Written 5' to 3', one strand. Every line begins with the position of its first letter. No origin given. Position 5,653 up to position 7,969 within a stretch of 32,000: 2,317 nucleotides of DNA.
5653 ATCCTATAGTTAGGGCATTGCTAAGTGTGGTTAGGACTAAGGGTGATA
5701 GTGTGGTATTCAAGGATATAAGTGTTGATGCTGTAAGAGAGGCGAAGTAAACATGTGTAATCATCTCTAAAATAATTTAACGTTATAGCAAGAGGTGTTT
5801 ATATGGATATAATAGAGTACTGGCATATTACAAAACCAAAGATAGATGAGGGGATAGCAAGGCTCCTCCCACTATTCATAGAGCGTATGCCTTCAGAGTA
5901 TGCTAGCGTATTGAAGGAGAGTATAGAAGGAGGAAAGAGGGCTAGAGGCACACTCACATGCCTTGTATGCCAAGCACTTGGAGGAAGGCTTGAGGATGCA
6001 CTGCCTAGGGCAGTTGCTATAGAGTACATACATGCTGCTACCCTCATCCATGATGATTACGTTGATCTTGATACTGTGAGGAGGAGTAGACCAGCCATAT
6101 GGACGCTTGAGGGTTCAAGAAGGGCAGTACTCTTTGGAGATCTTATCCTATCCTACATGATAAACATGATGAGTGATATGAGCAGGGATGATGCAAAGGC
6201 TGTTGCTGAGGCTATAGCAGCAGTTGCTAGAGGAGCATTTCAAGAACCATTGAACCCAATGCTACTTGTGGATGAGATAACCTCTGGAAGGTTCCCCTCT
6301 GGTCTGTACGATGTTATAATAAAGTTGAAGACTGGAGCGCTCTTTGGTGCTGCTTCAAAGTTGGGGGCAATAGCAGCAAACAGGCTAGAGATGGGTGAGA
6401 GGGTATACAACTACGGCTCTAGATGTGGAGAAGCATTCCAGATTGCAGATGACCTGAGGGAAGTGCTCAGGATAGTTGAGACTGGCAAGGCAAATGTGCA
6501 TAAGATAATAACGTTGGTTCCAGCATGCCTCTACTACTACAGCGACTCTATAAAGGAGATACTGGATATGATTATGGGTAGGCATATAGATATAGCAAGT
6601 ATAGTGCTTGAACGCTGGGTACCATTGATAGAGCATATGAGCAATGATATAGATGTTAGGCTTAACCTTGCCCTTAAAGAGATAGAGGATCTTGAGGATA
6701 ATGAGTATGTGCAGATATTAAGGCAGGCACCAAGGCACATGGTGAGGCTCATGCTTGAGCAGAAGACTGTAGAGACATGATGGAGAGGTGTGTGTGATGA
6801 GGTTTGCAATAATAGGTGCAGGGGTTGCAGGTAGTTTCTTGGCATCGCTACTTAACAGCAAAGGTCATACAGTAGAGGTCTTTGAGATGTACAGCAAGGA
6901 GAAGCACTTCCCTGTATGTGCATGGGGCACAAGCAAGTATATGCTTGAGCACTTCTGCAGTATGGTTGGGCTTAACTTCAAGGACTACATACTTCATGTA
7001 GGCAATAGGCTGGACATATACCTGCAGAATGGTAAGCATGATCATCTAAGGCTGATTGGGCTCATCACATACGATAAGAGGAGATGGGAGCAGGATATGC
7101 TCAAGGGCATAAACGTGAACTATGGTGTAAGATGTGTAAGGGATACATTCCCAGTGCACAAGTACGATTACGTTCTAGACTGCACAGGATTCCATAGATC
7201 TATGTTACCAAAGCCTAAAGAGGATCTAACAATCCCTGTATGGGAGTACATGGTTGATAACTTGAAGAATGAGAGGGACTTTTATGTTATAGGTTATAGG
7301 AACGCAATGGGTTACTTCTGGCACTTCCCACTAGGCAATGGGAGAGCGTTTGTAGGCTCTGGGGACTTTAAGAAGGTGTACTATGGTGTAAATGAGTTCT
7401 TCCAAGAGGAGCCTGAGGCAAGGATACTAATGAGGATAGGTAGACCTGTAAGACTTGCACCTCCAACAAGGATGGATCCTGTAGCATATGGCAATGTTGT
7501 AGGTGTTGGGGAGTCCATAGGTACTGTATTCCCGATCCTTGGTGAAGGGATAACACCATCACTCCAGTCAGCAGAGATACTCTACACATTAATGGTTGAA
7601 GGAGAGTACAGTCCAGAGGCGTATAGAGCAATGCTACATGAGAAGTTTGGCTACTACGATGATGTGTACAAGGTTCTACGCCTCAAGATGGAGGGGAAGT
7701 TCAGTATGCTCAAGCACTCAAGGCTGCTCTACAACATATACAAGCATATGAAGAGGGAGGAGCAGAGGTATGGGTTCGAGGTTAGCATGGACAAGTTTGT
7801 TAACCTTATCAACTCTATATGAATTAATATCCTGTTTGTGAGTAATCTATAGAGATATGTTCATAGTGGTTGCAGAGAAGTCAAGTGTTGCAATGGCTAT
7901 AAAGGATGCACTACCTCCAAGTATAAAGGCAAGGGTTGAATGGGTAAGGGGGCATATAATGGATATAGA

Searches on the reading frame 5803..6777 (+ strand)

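Call 51: search_protein_families(library=pfam, proteins=[window:5803-6777:+], max_evalue=0.001)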
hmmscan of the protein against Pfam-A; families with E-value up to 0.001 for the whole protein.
window:5803-6777:+ (325 aa): 1 family
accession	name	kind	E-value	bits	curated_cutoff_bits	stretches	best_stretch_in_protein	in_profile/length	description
PF00348.22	polyprenyl_synt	-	5e-35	121.3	27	1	34-222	5-192/251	Polyprenyl synthetase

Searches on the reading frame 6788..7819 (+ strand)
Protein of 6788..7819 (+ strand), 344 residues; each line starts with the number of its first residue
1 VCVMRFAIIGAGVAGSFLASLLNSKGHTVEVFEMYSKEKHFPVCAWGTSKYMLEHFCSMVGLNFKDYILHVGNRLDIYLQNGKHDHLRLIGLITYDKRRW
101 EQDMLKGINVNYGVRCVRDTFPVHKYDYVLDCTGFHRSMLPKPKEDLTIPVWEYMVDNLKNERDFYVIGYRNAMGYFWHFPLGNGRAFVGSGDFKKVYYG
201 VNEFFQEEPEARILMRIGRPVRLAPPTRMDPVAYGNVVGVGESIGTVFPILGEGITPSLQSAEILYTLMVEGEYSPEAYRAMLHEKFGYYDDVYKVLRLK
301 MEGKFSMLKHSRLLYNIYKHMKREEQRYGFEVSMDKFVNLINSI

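Call 51: search_protein_families(library=pfam, proteins=[window:6788-7819:+], max_evalue=0.001)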
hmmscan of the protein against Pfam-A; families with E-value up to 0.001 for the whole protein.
window:6788-7819:+ (344 aa): 1 family
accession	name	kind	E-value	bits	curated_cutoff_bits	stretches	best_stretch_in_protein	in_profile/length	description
PF13450.12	NAD_binding_8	-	2.2e-05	25.1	21.9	1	8-34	1-27/68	NAD(P)-binding Rossmann-like domain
